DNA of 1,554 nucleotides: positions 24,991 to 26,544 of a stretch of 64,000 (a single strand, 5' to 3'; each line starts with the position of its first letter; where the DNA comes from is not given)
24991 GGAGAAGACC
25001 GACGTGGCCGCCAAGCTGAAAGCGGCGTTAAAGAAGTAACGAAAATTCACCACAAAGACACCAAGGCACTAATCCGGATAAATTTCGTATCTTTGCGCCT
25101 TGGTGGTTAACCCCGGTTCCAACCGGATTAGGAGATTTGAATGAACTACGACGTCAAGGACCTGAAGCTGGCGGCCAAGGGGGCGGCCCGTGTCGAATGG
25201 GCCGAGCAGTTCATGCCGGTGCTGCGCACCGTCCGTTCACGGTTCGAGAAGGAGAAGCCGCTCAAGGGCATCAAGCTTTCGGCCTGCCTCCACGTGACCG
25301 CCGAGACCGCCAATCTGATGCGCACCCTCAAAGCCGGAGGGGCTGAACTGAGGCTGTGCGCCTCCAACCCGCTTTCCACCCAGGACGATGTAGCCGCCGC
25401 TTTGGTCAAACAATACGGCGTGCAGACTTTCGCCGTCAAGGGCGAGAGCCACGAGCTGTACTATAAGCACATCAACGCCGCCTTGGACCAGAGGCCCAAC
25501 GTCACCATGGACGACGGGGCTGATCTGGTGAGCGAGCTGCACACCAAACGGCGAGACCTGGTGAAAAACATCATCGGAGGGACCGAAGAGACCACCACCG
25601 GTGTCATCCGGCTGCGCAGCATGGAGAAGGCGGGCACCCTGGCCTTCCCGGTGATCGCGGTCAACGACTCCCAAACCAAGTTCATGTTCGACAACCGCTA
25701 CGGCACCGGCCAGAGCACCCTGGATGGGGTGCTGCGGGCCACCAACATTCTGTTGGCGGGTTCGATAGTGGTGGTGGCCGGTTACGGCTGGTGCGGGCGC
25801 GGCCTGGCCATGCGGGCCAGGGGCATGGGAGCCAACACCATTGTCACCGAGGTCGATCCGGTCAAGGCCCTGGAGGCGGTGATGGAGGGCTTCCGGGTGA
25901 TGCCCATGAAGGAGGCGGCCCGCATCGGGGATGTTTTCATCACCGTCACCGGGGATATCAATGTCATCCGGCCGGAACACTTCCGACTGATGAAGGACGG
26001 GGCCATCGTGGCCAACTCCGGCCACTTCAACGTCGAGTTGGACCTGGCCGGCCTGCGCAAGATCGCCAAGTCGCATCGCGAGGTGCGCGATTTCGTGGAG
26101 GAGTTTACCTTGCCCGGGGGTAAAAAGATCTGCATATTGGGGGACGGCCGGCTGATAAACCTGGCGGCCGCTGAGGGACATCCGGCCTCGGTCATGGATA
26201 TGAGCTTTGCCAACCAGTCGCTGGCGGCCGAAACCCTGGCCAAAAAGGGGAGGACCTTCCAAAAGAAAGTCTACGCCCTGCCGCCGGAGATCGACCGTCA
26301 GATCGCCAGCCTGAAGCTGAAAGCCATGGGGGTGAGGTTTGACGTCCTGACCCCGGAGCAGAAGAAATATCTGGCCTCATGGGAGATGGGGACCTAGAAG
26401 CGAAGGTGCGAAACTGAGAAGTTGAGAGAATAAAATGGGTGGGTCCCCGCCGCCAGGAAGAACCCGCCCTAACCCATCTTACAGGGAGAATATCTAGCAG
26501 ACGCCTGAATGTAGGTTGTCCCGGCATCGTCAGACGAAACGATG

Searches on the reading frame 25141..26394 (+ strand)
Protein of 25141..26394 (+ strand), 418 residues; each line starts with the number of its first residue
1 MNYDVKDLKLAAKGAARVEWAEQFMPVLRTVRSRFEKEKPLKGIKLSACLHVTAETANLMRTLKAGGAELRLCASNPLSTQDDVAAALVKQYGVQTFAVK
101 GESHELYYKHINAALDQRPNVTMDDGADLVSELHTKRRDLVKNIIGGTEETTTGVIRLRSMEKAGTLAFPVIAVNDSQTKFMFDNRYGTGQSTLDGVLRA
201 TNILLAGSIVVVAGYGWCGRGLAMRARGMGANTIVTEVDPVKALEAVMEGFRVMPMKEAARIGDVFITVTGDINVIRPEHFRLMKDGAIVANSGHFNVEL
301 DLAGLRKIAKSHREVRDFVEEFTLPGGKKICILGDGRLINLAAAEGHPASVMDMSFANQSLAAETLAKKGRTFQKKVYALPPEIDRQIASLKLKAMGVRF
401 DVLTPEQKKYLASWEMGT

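Call 46: search_protein_families(library=pfam, proteins=[window:25141-26394:+], max_evalue=0.00001)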
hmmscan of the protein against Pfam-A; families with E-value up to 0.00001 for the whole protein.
window:25141-26394:+ (418 aa): 4 families
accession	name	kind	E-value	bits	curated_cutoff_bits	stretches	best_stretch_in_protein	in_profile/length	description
PF05221.23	AdoHcyase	-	9.4e-67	225.7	25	2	2-135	1-138/299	S-adenosyl-L-homocysteine hydrolase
PF00670.27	AdoHcyase_NAD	-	1.2e-51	175.4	27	1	185-345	1-161/162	S-adenosyl-L-homocysteine hydrolase, NAD binding domain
PF02826.25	2-Hacid_dh_C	-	1.8e-06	27.9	25.1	0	204-294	33-127/178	D-isomer specific 2-hydroxyacid dehydrogenase, NAD binding domain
PF07991.19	KARI_N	-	2.9e-06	27.4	20.6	1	205-301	2-102/165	Acetohydroxy acid isomeroreductase, NADPH-binding domain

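Call 64: find_homologous_proteins(query=window:25141-26394:+, max_evalue=1e-100)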
Query window:25141-26394:+ (418 aa): 8000 proteins with E <= 1e-100 among 8000 candidates; the best 120 are listed.
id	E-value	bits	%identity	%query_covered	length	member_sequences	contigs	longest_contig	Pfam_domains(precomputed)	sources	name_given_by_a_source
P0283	7.9e-274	926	100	100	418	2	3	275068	PF00670.28,PF02826.26,PF05221.24,PF07991.19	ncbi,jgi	jgi:adenosylhomocysteinase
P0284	1.2e-262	889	94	100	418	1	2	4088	PF00670.28,PF02826.26,PF05221.24,PF07991.19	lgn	-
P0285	8.9e-259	876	93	100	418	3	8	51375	PF00670.28,PF02826.26,PF05221.24,PF07991.19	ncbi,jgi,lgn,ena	jgi:adenosylhomocysteinase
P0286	1.2e-258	876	94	100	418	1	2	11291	PF00670.28,PF02826.26,PF05221.24,PF07991.19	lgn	-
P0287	3.3e-258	874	93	100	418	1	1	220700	PF00670.28,PF02826.26,PF05221.24,PF07991.19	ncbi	-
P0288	1.8e-248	842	89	100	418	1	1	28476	PF00670.28,PF05221.24,PF07991.19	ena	-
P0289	5.0e-248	841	88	100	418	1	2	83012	PF00670.28,PF05221.24,PF07991.19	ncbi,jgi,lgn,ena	-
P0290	1.9e-244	829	87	100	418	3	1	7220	PF00670.28,PF05221.24,PF07991.19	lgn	-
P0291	1.2e-243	826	88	100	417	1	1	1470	PF00670.28,PF02826.26,PF05221.24,PF07991.19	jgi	-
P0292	1.5e-238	809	85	100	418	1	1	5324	PF00670.28,PF02826.26,PF05221.24,PF07991.19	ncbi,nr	ncbi:MAG: adenosylhomocysteinase [Candidatus Edwardsbacteria bacterium]|nr:adenosylhomocysteinase [C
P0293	3.4e-233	792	83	100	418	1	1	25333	PF00670.28,PF02826.26,PF05221.24,PF07991.19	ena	-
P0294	6.2e-233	791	82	100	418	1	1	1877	PF00670.28,PF02826.26,PF05221.24,PF07991.19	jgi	-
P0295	6.8e-233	791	83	100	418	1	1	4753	PF00670.28,PF02826.26,PF05221.24,PF07991.19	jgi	jgi:adenosylhomocysteinase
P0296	1.4e-232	790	83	100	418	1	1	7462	PF00670.28,PF02826.26,PF05221.24,PF07991.19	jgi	jgi:adenosylhomocysteinase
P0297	1.5e-232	790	83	100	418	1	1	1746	PF00670.28,PF02826.26,PF05221.24,PF07991.19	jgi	-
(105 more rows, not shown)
